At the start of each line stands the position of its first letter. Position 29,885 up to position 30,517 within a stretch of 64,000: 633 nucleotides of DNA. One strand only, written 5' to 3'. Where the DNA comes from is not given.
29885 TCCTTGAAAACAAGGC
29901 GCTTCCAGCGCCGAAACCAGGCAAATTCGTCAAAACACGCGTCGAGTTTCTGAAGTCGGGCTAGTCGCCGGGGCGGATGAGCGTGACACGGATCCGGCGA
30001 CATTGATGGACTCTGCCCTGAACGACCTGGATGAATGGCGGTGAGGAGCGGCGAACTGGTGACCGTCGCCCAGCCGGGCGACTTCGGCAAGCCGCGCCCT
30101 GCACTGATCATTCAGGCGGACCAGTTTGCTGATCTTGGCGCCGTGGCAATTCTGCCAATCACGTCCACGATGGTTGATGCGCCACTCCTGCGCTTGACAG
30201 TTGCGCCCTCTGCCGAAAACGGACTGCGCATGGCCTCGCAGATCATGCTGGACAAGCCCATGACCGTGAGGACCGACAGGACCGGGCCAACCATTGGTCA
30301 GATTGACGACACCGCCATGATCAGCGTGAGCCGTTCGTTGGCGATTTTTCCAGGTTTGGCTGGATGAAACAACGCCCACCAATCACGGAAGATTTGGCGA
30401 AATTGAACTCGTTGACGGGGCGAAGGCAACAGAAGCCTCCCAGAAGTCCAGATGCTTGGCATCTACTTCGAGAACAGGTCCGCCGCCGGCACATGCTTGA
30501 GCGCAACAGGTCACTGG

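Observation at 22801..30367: Four-layer nested insertion: TA locus <- IS4/IS1634-like IS <- serine-recombinase element <- IS1595(R-M)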

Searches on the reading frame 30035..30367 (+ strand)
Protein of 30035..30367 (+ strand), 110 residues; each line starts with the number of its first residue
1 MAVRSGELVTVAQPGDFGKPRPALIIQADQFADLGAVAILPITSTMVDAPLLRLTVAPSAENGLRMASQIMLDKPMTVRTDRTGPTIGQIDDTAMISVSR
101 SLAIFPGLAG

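Call 5: search_protein_families(library=pfam, proteins=[window:30035-30367:+], max_evalue=0.01)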
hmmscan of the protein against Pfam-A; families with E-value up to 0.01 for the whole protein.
window:30035-30367:+ (110 aa): 1 family
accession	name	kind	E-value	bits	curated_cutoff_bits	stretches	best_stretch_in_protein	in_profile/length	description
PF02452.23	PemK_toxin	-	6.6e-17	62.1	23.1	1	8-104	5-107/109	PemK-like, MazF-like toxin of type II toxin-antitoxin system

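Call 6: search_protein_families(library=ncbifam, proteins=[window:30035-30367:+], max_evalue=0.01)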
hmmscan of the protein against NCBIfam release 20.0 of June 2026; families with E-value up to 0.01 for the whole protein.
window:30035-30367:+ (110 aa): 0 families

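Call 12: find_encoding_contigs(protein=window:30035-30367:+, flank=10000, max_places=10)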
Protein window:30035-30367:+ (110 aa): 1 contig read that carries it; 1 place shown.
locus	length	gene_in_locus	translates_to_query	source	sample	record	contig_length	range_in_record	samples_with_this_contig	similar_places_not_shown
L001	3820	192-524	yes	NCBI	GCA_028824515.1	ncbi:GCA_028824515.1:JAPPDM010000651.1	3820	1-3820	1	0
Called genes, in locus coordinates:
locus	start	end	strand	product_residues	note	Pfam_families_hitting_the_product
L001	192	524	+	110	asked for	PF02452:PemK_toxin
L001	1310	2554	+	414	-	PF00768:Peptidase_S11, PF13354:Beta-lactamase2, PF07943:PBP5_C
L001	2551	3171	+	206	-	PF13671:AAA_33 (weak), PF02223:Thymidylate_kin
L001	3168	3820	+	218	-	PF13177:DNA_pol3_delta2, PF13191:AAA_16, PF00004:AAA (weak)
